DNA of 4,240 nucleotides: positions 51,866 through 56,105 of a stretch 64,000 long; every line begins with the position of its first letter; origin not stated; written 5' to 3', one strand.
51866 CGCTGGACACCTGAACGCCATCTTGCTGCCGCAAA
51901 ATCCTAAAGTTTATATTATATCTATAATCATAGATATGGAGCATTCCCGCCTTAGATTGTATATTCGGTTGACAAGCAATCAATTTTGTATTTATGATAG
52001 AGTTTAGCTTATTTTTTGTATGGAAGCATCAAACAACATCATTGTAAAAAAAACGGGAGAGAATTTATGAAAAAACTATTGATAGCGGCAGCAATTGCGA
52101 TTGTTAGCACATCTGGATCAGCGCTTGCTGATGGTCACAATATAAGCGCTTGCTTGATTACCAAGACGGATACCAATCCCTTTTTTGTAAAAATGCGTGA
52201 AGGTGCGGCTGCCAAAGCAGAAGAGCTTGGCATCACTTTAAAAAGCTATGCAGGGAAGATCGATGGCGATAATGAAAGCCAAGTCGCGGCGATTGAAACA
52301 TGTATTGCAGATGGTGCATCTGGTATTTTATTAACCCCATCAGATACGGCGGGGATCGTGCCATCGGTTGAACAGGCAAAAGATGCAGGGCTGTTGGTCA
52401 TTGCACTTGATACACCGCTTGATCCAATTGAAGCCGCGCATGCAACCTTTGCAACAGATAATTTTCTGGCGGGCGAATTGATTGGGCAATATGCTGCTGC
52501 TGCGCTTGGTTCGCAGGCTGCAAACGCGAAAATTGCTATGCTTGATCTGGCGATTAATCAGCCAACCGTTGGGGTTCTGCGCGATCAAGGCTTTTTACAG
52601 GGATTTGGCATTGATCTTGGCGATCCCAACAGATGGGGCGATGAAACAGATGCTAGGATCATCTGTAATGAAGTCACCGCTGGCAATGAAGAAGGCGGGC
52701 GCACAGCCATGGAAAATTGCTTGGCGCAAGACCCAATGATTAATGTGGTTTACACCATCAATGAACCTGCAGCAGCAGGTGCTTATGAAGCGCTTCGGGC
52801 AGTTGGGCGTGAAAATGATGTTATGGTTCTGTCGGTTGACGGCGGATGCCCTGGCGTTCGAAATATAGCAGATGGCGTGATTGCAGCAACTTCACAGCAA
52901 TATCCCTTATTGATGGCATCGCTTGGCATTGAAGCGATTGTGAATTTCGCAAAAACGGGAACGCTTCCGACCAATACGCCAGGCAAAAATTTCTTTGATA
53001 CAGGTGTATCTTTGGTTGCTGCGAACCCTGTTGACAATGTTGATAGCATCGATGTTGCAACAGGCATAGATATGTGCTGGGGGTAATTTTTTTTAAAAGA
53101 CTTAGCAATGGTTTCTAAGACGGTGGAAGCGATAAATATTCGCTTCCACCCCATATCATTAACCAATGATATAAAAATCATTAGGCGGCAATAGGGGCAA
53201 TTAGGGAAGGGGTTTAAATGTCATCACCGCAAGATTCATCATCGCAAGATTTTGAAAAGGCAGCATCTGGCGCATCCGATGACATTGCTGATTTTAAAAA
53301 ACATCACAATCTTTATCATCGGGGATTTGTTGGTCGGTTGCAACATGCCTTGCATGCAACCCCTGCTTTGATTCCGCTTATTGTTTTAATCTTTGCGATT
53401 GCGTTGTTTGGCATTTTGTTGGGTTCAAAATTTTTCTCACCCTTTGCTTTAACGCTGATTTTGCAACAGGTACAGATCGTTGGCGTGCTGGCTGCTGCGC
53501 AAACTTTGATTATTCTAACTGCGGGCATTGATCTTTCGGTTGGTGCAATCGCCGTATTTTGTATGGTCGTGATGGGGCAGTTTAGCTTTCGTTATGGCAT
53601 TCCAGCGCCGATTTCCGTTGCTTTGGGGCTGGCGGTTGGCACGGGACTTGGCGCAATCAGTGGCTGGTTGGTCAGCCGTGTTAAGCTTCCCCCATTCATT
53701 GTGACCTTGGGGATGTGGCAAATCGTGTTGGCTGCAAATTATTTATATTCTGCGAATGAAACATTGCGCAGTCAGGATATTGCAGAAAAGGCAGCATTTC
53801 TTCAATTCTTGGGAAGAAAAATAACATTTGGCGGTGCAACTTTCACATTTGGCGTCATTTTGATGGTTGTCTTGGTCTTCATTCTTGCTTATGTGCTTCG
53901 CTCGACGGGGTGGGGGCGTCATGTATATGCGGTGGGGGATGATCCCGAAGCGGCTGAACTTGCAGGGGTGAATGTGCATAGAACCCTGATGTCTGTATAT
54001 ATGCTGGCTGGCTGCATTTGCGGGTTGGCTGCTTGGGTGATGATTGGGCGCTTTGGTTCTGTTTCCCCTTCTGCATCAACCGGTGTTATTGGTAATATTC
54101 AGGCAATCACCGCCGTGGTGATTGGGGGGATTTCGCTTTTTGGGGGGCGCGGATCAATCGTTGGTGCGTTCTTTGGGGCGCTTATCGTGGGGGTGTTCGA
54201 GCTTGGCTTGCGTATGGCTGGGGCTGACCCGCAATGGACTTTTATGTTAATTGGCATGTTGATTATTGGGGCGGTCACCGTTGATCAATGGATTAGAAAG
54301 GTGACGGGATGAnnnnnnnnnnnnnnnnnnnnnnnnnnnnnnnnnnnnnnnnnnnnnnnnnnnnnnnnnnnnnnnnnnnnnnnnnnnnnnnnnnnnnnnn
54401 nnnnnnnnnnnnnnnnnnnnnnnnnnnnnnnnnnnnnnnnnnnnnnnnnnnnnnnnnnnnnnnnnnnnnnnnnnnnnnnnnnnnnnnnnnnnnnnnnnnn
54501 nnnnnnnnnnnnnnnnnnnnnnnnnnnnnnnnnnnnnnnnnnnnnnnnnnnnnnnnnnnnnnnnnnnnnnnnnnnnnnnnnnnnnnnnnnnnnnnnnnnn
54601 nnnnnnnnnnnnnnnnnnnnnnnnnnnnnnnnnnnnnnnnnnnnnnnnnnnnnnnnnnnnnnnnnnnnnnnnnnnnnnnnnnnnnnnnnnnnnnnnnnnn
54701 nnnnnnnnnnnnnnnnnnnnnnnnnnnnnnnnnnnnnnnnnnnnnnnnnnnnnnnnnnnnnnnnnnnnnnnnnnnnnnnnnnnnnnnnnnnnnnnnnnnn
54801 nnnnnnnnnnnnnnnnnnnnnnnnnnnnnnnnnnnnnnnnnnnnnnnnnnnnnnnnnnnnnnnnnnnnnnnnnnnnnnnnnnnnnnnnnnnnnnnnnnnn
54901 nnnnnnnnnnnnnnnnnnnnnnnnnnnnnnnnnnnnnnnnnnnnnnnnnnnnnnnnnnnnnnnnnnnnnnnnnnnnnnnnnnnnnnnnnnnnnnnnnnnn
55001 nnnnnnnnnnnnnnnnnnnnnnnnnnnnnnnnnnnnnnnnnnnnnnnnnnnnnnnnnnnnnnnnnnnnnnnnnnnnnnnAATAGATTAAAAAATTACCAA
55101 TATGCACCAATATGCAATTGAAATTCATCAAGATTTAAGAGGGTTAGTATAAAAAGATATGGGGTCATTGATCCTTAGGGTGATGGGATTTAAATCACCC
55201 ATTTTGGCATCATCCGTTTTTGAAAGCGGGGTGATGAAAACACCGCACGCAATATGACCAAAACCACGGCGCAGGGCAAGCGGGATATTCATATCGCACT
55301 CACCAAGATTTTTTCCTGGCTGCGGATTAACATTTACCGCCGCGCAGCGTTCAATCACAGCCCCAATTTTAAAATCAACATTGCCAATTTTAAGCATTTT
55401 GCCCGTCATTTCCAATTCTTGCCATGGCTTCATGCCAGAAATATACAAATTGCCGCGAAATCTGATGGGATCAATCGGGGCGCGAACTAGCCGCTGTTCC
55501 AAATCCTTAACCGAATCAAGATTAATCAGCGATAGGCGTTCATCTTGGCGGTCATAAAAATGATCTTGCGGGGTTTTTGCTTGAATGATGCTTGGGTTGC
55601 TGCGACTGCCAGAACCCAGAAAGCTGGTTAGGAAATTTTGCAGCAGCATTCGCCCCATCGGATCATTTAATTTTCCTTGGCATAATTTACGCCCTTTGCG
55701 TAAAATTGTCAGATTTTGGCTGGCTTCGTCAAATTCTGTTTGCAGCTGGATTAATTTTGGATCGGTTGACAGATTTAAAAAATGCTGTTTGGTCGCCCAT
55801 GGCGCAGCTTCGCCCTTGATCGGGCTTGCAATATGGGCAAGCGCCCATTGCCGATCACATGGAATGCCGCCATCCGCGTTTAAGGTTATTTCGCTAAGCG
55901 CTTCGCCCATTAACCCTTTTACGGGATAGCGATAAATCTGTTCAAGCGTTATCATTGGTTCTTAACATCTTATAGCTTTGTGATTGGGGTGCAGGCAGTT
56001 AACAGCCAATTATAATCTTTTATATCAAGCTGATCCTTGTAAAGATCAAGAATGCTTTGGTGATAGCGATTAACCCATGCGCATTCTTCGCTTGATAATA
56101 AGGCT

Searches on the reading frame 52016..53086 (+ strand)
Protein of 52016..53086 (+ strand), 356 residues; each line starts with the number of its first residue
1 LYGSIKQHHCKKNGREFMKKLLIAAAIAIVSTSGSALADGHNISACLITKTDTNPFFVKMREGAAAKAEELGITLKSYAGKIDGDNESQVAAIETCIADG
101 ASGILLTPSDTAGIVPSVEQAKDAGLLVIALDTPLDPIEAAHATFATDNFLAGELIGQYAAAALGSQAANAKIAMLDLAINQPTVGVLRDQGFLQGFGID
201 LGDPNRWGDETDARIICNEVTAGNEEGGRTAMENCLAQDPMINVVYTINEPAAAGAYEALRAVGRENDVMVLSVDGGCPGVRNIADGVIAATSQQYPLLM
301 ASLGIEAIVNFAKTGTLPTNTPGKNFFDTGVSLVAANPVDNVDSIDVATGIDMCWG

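Call 45: search_protein_families(library=pfam, proteins=[window:52016-53086:+], max_evalue=0.001)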
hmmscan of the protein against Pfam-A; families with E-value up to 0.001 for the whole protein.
window:52016-53086:+ (356 aa): 2 families
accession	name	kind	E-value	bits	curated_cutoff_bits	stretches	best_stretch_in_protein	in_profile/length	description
PF13407.12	Peripla_BP_4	-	1.1e-41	143.5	35.1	1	47-313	3-255/258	Periplasmic binding protein domain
PF00532.27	Peripla_BP_1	-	9e-15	55.3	22.2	1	44-265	3-206/281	Periplasmic binding proteins and sugar binding domain of LacI family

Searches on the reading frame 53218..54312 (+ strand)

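Call 45: search_protein_families(library=pfam, proteins=[window:53218-54312:+], max_evalue=0.001)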
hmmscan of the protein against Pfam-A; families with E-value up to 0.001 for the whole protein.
window:53218-54312:+ (364 aa): 1 family
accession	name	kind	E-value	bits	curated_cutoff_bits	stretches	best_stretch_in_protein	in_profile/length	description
PF02653.21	BPD_transp_2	-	2.9e-42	145.1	26.8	1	80-352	4-268/269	Branched-chain amino acid transport system / permease component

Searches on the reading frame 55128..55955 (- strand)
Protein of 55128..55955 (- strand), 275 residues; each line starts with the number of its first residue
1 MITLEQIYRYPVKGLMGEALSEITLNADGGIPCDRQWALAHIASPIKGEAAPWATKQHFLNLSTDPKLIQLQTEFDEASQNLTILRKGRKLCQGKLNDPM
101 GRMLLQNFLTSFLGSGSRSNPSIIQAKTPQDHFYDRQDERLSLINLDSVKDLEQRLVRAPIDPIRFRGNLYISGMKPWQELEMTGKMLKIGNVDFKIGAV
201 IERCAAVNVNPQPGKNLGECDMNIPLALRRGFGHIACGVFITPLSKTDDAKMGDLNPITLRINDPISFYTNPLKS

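Call 3: search_protein_families(library=pfam, proteins=[window:55128-55955:-], max_evalue=1)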
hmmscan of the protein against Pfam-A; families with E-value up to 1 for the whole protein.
window:55128-55955:- (275 aa): 2 families
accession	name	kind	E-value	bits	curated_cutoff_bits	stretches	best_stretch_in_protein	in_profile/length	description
PF03476.21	MOSC_N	-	2.6e-10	40.6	25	1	1-97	1-83/119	MOSC N-terminal beta barrel domain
PF03473.23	MOSC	-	1.8e-09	38.1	22.7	1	138-215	9-82/120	MOSC domain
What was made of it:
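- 55128..55955 (-): MOSC-domain protein, third gene of the conserved array. Pfam MOSC_N and MOSC (call 3).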

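Call 78: search_protein_families(library=padloc, proteins=[window:55128-55955:-], max_evalue=0.01)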
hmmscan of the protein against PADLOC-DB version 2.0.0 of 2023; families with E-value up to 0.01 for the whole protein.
window:55128-55955:- (275 aa): 0 families
